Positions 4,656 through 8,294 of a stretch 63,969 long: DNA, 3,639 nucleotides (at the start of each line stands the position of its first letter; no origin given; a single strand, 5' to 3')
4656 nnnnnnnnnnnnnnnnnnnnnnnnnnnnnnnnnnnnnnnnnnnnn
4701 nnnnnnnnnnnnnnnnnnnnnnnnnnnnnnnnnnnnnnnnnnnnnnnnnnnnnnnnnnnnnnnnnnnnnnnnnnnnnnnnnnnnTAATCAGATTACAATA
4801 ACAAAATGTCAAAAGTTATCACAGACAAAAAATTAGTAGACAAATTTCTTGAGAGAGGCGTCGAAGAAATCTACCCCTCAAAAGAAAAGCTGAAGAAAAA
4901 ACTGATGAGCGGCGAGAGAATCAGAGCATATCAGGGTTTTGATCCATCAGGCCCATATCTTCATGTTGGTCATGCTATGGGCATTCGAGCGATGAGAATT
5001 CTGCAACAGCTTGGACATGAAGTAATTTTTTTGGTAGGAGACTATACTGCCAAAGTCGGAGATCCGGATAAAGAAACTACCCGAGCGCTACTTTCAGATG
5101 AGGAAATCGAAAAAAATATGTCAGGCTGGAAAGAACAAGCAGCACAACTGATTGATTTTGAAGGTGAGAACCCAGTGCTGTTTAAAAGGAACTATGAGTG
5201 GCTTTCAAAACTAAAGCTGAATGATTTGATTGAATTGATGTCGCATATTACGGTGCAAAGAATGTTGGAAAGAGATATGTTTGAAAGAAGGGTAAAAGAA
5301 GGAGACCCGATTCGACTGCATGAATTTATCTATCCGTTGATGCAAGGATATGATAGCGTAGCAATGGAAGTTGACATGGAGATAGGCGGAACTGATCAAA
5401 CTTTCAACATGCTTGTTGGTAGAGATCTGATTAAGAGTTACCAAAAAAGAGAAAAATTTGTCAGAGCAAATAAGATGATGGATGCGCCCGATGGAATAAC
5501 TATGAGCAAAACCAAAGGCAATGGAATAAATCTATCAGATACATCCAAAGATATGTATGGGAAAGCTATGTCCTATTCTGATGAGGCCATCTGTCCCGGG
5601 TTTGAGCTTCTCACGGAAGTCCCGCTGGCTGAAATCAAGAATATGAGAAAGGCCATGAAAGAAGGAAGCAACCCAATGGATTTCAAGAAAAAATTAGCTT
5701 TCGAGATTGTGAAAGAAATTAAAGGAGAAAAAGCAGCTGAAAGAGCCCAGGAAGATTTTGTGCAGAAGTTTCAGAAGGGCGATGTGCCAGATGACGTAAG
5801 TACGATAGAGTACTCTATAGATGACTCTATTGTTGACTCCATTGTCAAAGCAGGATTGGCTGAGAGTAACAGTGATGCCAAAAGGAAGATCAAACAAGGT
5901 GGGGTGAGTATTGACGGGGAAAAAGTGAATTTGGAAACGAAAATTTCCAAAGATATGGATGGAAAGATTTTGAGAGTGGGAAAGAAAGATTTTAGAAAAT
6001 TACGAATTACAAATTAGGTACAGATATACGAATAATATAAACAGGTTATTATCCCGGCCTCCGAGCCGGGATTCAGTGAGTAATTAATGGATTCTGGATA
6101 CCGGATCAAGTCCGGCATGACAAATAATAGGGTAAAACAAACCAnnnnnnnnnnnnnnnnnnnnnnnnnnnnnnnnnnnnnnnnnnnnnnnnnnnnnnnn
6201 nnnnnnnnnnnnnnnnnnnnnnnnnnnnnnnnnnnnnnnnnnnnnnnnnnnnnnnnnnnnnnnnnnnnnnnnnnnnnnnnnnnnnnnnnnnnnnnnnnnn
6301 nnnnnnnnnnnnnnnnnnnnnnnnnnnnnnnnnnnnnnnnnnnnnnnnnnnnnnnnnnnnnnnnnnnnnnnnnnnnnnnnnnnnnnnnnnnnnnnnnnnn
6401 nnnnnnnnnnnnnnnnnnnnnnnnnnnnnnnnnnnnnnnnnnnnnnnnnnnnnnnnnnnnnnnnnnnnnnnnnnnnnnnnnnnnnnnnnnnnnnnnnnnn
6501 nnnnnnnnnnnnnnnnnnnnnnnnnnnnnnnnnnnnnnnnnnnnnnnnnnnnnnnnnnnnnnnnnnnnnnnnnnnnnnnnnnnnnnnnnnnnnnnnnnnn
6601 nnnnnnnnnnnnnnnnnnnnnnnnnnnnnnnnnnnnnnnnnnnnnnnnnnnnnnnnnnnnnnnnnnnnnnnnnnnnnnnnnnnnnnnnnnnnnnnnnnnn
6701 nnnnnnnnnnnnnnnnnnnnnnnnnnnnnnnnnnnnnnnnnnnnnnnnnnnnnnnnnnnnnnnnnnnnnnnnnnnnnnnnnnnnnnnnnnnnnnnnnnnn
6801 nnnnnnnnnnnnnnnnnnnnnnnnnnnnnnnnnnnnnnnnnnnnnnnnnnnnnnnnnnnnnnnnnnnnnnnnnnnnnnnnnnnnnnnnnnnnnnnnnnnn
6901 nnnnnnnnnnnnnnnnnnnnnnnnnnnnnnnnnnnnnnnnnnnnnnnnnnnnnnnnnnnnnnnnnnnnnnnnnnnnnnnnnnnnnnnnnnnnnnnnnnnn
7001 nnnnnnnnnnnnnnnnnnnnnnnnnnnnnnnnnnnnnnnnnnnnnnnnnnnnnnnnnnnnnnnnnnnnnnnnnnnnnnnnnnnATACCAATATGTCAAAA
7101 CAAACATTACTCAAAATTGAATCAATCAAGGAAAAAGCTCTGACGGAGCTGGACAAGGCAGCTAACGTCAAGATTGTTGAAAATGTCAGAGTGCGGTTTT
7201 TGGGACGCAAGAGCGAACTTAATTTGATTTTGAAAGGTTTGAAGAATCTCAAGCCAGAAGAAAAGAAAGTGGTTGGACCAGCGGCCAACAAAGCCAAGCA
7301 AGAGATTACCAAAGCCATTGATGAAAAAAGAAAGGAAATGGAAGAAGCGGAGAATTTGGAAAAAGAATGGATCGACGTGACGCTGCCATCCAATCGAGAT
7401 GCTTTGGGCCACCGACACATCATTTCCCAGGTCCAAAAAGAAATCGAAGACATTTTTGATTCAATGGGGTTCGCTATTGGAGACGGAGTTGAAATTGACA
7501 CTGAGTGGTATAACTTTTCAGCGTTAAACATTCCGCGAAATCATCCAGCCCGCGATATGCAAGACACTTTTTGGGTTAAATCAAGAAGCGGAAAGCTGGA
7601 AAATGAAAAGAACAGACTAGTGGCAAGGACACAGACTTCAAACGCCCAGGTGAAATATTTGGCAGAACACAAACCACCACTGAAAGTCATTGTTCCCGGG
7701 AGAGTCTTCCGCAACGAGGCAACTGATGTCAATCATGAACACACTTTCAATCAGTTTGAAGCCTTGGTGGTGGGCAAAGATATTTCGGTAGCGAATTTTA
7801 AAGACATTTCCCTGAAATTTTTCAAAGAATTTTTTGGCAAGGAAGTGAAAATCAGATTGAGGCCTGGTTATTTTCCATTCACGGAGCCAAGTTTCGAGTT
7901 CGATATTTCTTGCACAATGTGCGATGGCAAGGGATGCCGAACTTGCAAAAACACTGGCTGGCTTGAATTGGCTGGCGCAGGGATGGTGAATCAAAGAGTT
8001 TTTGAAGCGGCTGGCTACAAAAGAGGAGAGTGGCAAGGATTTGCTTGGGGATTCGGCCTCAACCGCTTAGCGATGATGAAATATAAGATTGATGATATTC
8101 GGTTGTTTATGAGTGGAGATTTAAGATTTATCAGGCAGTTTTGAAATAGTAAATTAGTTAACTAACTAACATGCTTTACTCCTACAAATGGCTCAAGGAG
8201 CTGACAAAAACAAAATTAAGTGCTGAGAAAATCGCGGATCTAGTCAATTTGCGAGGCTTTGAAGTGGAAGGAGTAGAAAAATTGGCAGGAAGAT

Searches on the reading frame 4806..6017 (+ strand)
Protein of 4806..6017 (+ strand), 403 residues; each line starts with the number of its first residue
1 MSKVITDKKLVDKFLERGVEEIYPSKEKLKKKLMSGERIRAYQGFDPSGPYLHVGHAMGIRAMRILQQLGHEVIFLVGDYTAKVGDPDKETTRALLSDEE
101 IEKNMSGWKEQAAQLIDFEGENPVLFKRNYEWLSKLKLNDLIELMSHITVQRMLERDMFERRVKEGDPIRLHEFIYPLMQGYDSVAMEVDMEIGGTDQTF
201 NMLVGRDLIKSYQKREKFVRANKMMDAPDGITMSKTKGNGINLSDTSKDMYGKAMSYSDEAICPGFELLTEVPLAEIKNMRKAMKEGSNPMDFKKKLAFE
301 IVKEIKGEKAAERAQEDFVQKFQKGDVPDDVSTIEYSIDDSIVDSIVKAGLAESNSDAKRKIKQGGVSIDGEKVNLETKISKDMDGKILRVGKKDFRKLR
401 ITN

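Call 12: search_protein_families(library=pfam, proteins=[window:4806-6017:+])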
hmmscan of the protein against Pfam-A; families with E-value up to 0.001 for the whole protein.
window:4806-6017:+ (403 aa): 3 families
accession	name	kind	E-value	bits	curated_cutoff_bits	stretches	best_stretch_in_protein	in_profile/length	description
PF00579.31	tRNA-synt_1b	-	4.3e-71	240.1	21.1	1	36-322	3-291/292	tRNA synthetases class I (W and Y)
PF22421.1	SYY_C-terminal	-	1.8e-08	34.6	27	1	329-396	7-80/83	Tyrosine--tRNA ligase SYY-like C-terminal domain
PF01479.30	S4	-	3.9e-05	23.7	22.8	1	346-381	7-43/48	S4 domain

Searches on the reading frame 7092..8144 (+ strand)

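Call 79: search_protein_families(library=pfam, proteins=[window:7092-8144:+], max_evalue=0.001)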
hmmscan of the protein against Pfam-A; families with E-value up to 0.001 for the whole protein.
window:7092-8144:+ (350 aa): 2 families
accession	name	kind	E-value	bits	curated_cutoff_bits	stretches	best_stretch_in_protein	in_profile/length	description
PF01409.25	tRNA-synt_2d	-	2.5e-91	306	19.8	1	94-350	2-246/246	tRNA synthetases class II core domain (F)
PF02912.23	Phe_tRNA-synt_N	-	2.8e-20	72.5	22.3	1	27-90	4-67/69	Aminoacyl tRNA synthetase class II, N-terminal domain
